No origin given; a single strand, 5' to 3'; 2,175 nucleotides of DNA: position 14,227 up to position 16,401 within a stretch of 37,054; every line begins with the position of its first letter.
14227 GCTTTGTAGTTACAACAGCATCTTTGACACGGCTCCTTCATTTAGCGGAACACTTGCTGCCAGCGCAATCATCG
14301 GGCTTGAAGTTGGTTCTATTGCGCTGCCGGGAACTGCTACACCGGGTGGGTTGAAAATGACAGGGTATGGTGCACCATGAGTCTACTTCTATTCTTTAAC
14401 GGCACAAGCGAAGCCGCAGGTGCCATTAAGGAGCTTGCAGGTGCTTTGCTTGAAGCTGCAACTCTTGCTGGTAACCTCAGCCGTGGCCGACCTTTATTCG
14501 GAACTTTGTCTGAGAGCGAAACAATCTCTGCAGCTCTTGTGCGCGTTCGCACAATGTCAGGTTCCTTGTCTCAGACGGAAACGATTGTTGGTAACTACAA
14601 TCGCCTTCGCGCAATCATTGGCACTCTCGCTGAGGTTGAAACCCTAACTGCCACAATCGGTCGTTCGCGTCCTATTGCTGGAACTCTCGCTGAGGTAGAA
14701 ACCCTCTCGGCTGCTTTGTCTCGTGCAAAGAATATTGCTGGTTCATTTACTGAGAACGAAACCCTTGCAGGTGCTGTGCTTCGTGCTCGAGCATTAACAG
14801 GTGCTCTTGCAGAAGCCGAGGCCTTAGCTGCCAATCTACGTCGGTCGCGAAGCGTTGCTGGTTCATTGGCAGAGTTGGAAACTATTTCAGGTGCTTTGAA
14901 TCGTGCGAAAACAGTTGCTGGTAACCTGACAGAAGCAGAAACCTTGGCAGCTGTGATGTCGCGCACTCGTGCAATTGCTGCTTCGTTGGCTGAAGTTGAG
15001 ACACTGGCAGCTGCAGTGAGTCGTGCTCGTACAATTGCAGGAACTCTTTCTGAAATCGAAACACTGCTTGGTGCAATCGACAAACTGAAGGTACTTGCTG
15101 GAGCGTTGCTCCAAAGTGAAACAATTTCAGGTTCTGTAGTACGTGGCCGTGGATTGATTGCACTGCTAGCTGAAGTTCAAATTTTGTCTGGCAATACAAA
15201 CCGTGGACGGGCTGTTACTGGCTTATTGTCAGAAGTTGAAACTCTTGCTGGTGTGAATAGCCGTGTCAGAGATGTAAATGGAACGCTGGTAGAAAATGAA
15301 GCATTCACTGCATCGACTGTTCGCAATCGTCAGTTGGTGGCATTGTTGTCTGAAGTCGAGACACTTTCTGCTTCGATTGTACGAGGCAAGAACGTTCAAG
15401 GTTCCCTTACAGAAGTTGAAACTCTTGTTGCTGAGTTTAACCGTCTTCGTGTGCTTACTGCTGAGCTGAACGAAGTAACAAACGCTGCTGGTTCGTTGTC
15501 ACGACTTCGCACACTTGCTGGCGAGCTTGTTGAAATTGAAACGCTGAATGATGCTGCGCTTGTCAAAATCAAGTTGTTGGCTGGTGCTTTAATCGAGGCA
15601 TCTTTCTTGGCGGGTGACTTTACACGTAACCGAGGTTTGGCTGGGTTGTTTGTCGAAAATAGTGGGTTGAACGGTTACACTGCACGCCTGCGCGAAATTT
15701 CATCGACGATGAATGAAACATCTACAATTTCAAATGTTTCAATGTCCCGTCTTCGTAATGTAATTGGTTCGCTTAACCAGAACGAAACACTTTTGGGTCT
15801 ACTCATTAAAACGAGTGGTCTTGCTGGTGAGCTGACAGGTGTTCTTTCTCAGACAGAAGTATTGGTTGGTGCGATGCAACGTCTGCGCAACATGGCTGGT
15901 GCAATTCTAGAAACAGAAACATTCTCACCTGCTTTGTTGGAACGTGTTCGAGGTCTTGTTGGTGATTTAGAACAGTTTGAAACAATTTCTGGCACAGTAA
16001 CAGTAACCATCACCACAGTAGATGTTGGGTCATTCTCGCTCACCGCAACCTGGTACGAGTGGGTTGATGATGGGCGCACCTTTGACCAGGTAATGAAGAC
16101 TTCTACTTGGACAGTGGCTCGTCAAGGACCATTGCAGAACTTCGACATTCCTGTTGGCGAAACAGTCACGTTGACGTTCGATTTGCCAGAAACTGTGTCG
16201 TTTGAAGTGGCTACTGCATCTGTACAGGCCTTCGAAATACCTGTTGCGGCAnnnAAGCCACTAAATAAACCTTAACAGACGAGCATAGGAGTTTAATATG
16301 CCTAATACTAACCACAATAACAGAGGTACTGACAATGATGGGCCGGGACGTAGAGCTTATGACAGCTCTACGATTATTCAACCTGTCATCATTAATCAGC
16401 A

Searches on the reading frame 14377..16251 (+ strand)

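Call 25: search_protein_families(library=phrogs, proteins=[window:14377-16251:+], max_evalue=0.001)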
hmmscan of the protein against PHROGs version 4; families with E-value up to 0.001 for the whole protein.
window:14377-16251:+ (625 aa): 2 families
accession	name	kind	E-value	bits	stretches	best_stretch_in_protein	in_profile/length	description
phrog_29955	-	connector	4.1e-08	33.5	0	143-240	72-169/556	appendage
phrog_22284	-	tail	9.9e-06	24.7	1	106-313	274-479/1236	tail fiber protein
